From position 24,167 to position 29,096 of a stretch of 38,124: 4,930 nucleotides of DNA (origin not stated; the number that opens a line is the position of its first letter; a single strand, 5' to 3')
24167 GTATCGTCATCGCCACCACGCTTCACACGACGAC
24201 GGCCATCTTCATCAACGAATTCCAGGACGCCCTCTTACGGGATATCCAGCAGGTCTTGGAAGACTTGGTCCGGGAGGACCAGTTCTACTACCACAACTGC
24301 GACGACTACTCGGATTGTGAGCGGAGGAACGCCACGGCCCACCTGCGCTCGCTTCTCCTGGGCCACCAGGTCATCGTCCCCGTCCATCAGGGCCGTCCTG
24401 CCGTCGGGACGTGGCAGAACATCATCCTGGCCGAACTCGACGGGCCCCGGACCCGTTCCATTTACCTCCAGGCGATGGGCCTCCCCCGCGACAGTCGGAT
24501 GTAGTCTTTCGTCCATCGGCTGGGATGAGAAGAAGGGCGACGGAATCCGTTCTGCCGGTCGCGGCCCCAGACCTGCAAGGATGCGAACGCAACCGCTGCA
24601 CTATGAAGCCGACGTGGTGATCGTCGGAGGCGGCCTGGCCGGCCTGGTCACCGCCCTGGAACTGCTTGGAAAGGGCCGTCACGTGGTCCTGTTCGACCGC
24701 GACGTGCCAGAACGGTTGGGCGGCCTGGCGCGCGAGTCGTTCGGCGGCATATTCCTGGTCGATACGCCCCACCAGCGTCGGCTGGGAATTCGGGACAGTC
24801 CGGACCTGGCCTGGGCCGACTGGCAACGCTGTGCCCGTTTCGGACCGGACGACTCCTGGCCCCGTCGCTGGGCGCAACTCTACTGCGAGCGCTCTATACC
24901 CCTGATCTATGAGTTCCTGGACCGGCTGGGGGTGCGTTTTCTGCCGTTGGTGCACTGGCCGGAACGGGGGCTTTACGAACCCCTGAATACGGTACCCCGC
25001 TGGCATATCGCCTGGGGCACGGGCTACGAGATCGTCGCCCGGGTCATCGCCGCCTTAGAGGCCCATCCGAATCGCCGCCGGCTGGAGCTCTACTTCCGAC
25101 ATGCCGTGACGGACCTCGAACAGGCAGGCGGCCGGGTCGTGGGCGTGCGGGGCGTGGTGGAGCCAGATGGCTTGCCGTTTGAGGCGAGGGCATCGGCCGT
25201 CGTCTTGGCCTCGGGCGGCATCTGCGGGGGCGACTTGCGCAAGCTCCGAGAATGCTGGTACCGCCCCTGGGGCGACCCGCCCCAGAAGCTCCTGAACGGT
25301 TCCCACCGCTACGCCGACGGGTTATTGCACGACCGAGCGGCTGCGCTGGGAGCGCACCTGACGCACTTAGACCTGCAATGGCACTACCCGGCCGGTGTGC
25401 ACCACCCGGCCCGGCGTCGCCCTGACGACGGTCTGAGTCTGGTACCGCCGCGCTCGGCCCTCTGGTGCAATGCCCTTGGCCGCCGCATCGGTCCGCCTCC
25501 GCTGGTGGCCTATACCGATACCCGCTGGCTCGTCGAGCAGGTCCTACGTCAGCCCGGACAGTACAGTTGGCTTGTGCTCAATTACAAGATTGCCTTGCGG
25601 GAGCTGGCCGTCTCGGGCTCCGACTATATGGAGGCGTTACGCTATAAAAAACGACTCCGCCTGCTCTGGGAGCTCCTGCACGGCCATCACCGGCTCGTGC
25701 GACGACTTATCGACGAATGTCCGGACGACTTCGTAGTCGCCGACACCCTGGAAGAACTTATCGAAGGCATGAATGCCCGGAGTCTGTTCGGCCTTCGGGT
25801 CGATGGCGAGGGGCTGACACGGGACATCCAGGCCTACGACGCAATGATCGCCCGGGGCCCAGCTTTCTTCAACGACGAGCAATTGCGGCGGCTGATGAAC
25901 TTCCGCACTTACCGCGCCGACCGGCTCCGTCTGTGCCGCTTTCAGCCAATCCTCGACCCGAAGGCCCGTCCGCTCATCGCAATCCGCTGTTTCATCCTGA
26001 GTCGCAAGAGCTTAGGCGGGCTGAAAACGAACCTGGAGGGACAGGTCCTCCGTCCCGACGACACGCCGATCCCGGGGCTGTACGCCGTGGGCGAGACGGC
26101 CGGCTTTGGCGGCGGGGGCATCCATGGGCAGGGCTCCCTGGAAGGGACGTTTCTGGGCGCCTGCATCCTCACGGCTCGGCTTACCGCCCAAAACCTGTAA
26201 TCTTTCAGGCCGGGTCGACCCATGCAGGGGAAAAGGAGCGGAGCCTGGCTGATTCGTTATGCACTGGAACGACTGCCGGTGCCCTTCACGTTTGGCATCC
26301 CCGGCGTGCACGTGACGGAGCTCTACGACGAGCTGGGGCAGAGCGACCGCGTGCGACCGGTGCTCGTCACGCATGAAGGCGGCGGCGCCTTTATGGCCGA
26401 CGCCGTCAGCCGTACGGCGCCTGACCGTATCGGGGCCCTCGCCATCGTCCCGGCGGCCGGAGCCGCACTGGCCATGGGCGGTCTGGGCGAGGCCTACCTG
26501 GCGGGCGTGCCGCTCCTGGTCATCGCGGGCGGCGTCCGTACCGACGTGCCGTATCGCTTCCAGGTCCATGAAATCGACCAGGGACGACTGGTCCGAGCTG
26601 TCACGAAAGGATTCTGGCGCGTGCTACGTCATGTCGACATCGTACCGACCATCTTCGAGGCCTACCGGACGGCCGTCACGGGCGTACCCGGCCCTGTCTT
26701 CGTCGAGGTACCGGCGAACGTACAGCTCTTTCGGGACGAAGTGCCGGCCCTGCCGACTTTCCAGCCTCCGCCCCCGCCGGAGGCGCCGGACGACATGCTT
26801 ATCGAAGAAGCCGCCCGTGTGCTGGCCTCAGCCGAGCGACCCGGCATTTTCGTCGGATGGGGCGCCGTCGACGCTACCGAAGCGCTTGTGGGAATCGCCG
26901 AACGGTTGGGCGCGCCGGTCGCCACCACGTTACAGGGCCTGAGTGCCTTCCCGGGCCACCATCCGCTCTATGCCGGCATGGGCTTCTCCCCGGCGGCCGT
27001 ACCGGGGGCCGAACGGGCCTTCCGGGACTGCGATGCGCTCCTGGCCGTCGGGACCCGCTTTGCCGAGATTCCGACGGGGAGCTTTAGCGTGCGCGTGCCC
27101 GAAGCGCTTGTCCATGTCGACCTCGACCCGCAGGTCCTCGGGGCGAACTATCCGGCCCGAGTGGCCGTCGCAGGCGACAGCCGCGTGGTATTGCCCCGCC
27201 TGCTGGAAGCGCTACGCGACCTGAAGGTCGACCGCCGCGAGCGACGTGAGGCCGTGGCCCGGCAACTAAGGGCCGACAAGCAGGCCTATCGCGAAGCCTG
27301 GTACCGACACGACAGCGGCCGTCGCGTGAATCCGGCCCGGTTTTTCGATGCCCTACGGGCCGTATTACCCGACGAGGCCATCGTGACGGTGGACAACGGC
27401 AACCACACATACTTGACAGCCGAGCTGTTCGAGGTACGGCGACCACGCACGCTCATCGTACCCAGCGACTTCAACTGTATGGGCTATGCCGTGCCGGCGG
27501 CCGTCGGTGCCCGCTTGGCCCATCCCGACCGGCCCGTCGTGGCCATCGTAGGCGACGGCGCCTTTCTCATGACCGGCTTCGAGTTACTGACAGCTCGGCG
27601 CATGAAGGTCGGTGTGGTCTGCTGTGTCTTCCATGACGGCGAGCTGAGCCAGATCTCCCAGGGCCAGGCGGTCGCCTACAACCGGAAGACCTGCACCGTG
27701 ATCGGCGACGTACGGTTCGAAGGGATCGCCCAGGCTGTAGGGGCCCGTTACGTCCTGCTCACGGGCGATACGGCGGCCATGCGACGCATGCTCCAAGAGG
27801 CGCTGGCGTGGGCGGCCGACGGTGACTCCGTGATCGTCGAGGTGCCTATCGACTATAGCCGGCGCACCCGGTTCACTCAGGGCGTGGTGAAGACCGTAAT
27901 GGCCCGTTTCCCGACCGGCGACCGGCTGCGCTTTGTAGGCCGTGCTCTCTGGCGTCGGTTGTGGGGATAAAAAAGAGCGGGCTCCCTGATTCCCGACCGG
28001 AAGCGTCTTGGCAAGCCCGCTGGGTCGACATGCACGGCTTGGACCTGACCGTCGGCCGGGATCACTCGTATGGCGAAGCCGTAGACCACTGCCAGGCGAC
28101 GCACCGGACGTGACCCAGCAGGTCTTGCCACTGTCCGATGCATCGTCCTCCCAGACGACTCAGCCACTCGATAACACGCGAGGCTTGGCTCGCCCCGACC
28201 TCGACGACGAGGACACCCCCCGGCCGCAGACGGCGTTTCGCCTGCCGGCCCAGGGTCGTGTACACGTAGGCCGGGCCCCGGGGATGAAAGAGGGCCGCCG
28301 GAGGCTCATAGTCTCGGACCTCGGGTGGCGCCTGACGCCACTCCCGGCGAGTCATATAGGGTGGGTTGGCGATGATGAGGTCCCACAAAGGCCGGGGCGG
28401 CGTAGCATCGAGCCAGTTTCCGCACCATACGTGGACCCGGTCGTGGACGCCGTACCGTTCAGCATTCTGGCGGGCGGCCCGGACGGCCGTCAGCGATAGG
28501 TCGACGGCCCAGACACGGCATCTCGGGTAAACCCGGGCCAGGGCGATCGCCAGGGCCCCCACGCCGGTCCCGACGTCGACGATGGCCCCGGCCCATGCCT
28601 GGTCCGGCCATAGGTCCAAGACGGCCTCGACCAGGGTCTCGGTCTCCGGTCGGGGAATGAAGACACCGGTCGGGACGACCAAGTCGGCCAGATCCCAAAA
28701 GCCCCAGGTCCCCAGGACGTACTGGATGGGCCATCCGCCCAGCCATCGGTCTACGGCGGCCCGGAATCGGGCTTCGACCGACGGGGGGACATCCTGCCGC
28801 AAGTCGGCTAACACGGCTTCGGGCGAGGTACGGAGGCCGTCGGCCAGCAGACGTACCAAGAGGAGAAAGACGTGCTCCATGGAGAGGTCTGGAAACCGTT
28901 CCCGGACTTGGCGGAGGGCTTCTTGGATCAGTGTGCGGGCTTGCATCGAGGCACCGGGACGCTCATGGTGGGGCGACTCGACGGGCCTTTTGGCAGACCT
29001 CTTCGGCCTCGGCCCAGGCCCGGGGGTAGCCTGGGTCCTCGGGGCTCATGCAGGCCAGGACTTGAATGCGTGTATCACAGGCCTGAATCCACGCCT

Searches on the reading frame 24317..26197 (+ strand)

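Call 45: search_protein_families(library=pfam, proteins=[window:24317-26197:+], max_evalue=0.00001)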
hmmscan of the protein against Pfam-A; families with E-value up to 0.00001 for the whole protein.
window:24317-26197:+ (627 aa): 3 families
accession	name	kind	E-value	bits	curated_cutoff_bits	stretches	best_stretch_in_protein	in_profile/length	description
PF00890.30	FAD_binding_2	-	1.6e-47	163.1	20.4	1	99-613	1-414/414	FAD binding domain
PF01266.30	DAO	-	5.8e-14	52.8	27.9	1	99-307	1-209/353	FAD dependent oxidoreductase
PF13450.12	NAD_binding_8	-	4.8e-06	27.2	21.9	0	102-140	1-37/68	NAD(P)-binding Rossmann-like domain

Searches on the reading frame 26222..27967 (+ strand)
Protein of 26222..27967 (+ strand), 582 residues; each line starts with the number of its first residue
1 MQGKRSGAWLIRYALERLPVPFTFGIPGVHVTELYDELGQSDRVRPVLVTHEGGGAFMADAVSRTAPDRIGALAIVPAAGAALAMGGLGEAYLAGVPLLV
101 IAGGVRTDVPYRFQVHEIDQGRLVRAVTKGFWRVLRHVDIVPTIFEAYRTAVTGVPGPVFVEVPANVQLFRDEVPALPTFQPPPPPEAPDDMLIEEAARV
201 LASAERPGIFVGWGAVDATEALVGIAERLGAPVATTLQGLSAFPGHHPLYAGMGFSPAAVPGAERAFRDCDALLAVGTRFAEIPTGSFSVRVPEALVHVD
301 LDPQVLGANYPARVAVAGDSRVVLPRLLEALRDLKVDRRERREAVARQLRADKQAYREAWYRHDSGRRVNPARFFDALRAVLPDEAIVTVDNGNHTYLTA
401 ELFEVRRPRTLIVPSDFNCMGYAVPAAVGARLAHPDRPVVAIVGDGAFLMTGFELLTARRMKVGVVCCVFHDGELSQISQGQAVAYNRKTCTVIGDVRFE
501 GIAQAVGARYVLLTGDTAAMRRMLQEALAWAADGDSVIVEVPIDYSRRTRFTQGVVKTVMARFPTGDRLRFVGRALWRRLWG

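Call 45: search_protein_families(library=pfam, proteins=[window:26222-27967:+], max_evalue=0.00001)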
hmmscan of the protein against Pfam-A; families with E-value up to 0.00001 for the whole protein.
window:26222-27967:+ (582 aa): 3 families
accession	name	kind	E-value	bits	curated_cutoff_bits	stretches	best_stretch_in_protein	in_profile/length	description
PF00205.28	TPP_enzyme_M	-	1e-32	113.1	30.4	1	194-327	1-137/137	Thiamine pyrophosphate enzyme, central domain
PF02775.26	TPP_enzyme_C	-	2.5e-31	108.9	21.9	1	391-538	1-149/151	Thiamine pyrophosphate enzyme, C-terminal TPP binding domain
PF02776.23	TPP_enzyme_N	-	2e-20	73.2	26.8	1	7-120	3-116/119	Thiamine pyrophosphate enzyme, N-terminal TPP binding domain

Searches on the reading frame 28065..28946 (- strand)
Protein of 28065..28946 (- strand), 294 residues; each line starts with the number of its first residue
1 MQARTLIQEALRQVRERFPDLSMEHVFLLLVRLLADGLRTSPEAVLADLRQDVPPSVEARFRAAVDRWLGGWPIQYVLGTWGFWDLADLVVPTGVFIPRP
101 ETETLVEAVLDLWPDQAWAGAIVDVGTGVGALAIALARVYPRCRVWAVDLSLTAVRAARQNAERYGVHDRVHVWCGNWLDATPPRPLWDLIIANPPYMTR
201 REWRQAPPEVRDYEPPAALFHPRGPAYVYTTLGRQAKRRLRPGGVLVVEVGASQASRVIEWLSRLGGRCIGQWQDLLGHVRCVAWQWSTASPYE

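Call 45: search_protein_families(library=pfam, proteins=[window:28065-28946:-], max_evalue=0.00001)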
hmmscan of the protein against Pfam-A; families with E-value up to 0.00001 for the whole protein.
window:28065-28946:- (294 aa): 11 families
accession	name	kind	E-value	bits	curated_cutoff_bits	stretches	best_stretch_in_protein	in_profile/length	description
PF05175.20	MTS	-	2.8e-15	56.8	23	1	118-201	31-112/170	Methyltransferase small domain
PF13649.12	Methyltransf_25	-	1.6e-11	45.1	27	1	122-210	1-89/97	Methyltransferase domain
PF06325.19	PrmA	-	3.4e-09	37.1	22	1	121-194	164-233/296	Ribosomal protein L11 methyltransferase (PrmA)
PF13847.12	Methyltransf_31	-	6.5e-09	36.1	27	1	121-250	6-111/145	Methyltransferase domain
PF09445.16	Methyltransf_15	-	1.3e-08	35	22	1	121-183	3-63/165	RNA cap guanine-N2 methyltransferase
PF01170.24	UPF0020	-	2.2e-08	34.5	22.3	1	140-201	74-135/197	RMKL-like, methyltransferase domain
PF17827.6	PrmC_N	-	6.2e-08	33.5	23.4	1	9-79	1-71/71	PrmC N-terminal domain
PF08242.18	Methyltransf_12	-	4.3e-07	31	30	1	123-194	1-72/98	Methyltransferase domain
PF00891.24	Methyltransf_2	-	4.3e-07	29.9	22.3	1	120-183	64-126/210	O-methyltransferase domain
PF08241.18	Methyltransf_11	-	6.5e-07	30.3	21.2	0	123-177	1-50/95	Methyltransferase domain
PF13489.12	Methyltransf_23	-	9.5e-07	29.1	27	1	105-253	9-121/164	Methyltransferase domain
